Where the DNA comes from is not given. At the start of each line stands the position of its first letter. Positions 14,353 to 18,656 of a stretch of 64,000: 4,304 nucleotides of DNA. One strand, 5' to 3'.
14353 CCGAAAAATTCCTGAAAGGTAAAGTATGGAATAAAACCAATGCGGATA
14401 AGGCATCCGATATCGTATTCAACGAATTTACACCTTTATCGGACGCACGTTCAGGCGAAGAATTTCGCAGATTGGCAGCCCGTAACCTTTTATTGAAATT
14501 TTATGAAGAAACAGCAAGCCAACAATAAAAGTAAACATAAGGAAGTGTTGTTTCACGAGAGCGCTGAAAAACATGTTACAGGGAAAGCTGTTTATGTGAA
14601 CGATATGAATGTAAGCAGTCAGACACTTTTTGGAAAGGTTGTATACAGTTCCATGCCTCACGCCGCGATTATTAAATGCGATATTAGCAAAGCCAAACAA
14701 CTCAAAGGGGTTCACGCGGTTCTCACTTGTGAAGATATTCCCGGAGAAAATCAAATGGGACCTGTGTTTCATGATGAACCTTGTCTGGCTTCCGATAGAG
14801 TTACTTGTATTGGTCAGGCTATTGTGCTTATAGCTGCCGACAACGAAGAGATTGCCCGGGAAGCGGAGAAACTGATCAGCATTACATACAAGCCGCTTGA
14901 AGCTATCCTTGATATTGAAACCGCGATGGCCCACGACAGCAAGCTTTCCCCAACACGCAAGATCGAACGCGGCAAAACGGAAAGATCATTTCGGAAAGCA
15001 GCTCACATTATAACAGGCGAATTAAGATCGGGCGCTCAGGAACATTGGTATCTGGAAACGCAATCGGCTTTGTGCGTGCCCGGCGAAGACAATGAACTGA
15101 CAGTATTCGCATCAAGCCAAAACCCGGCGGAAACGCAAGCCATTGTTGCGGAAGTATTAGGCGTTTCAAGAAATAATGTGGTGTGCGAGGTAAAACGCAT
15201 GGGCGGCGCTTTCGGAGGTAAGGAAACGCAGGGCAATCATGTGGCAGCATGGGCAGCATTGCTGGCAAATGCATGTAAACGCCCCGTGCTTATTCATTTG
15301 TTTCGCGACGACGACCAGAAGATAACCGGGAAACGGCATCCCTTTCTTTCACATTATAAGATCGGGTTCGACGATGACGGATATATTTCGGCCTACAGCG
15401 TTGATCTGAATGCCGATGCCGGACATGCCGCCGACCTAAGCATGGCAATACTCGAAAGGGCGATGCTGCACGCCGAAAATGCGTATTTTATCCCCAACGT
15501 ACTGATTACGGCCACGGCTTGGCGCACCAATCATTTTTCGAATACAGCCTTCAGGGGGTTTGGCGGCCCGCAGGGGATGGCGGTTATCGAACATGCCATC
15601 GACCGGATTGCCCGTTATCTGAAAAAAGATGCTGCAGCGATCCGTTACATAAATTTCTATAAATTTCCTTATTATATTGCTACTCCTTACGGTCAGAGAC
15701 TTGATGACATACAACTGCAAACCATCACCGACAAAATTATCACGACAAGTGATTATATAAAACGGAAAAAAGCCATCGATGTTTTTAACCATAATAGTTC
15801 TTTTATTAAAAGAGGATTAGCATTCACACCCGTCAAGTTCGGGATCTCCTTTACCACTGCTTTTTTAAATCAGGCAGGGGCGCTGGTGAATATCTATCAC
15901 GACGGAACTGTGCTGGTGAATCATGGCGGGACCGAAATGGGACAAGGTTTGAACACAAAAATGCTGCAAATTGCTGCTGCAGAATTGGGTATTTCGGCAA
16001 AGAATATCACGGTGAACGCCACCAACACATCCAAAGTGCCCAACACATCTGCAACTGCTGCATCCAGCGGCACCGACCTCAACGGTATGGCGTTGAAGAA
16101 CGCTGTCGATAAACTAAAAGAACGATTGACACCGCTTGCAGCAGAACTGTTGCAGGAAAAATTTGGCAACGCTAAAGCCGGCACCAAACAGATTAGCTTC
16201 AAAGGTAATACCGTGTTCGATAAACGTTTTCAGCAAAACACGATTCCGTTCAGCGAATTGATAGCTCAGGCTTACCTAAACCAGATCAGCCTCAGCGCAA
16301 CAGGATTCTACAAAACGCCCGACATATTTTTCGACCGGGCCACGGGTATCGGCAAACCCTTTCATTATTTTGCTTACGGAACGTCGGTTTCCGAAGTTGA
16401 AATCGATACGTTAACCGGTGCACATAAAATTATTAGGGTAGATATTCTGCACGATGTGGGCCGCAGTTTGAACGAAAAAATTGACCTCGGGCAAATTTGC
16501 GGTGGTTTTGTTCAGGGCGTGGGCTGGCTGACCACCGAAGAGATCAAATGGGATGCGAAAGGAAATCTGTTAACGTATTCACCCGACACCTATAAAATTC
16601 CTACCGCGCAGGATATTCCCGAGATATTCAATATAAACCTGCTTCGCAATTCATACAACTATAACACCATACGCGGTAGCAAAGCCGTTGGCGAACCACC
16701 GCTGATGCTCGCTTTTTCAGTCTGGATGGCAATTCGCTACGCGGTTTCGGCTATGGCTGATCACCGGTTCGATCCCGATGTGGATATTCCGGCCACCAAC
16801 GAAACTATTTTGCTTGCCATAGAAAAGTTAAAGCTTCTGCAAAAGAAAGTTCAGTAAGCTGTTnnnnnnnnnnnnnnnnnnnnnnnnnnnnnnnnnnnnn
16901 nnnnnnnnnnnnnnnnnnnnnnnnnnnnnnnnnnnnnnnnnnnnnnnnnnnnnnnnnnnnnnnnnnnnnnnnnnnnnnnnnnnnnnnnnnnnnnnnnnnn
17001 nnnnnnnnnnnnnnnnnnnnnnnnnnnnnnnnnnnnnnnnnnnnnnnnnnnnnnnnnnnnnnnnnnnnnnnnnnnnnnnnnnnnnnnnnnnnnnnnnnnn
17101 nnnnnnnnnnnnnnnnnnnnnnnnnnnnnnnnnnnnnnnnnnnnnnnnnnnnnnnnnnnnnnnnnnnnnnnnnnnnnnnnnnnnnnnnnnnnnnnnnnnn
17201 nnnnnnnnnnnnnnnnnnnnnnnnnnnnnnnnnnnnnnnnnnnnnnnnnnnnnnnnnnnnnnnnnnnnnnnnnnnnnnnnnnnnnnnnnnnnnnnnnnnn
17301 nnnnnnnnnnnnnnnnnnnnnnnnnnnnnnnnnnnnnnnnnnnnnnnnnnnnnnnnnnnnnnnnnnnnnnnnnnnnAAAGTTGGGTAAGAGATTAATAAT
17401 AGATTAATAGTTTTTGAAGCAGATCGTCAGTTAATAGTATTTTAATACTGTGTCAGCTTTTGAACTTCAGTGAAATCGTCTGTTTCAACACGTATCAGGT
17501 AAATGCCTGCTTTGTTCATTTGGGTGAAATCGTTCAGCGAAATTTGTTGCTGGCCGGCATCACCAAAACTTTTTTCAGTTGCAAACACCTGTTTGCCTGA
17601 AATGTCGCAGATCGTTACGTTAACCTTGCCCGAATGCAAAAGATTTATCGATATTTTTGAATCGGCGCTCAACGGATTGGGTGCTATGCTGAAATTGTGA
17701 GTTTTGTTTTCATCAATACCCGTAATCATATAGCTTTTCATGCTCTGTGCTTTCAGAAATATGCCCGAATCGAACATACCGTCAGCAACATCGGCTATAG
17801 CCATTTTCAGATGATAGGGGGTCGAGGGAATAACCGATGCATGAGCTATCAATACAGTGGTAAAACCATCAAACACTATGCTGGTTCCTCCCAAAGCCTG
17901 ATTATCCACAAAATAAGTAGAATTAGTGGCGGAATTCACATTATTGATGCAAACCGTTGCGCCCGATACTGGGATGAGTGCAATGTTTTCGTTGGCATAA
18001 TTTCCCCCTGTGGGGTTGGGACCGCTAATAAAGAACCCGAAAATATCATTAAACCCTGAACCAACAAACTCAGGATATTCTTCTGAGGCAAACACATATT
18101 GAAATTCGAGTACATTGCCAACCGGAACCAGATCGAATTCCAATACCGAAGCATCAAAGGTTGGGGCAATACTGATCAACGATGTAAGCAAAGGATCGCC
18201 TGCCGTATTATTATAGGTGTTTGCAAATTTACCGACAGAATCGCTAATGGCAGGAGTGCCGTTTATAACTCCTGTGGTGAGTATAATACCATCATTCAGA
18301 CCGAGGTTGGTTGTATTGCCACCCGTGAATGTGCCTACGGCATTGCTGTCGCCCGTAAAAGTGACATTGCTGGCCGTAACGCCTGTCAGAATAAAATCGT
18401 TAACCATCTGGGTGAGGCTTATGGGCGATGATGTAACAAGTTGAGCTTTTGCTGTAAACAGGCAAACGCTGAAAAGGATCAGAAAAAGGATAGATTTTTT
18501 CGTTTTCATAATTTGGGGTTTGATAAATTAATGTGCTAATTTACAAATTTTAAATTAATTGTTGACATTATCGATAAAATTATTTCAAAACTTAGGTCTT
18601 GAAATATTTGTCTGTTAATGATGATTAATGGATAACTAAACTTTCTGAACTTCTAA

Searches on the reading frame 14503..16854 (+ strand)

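Call 7: search_protein_families(library=ncbifam, proteins=[window:14503-16854:+], max_evalue=0.00001)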
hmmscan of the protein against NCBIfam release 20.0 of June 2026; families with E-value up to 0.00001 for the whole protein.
window:14503-16854:+ (784 aa): 13 families
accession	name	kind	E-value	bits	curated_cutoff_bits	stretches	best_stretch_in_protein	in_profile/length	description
TIGR02965.1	xanthine_xdhB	equivalog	0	1019.5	849.5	1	17-777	6-758/758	xanthine dehydrogenase molybdopterin binding subunit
TIGR02969.1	mam_aldehyde_ox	subfamily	1.7e-177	592.3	1912.3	2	14-548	578-1108/1330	aldehyde oxidase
TIGR03196.1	pucD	equivalog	3.5e-96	323.3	783.65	1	23-749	14-741/763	xanthine dehydrogenase subunit D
NF043082.1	XdhA_XDHase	equivalog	4.8e-90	302.7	780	1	21-750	10-732/758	xanthine dehydrogenase subunit XdhA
NF045668.1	pterin_aldehy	equivalog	1.1e-86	291.7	1100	1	17-773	180-904/905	molybdopterin-dependent aldehyde oxidoreductase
TIGR03311.1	Se_dep_XDH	equivalog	1.5e-85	288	830.45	1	5-547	155-683/848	selenium-dependent xanthine dehydrogenase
TIGR03194.1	4hydrxCoA_A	equivalog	1.3e-83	281.7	994.55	1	23-749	8-725/746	4-hydroxybenzoyl-CoA reductase subunit alpha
NF007426.0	PRK09970.1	equivalog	1.6e-82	277.8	916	1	21-750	15-735/761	xanthine dehydrogenase molybdenum-binding subunit XdhA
NF041018.1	glyceraldDH_alpha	equivalog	2e-77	261.2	790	1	20-757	11-731/741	glyceraldehyde dehydrogenase subunit alpha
NF040766.1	CODH_aero_grp5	exception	1.6e-67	228.3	950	1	21-733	14-751/785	aerobic carbon-monoxide dehydrogenase large subunit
TIGR03313.1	Se_sel_red_Mo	hypoth_equivalog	2.5e-58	197.6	1101.9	2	157-714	362-897/951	molybdopterin-dependent oxidoreductase Mo/Fe-S-binding subunit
NF041671.1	peri_hyde_PaoC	equivalog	3.4e-55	187.7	1180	1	22-731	28-695/735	aldehyde oxidoreductase molybdenum-binding subunit PaoC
TIGR02416.1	CO_dehy_Mo_lg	equivalog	6.3e-50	170.1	991.15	2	196-737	202-738/770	aerobic carbon-monoxide dehydrogenase large subunit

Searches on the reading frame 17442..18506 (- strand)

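Call 7: search_protein_families(library=ncbifam, proteins=[window:17442-18506:-], max_evalue=0.00001)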
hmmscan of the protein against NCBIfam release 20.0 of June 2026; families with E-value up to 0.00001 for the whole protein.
window:17442-18506:- (354 aa): 3 families
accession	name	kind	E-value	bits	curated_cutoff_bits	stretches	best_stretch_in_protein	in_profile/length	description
NF038133.1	choice_anch_L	domain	3.2e-70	236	27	1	33-256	2-219/219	choice-of-anchor L domain-containing protein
TIGR04183.1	Por_Secre_tail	domain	1.2e-11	44.4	23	1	274-351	1-69/72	T9SS type A sorting domain-containing protein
NF038113.1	T9SSA_dep_M36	equivalog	1.1e-10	40.3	885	1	262-351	783-866/869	T9SS-dependent M36 family metallopeptidase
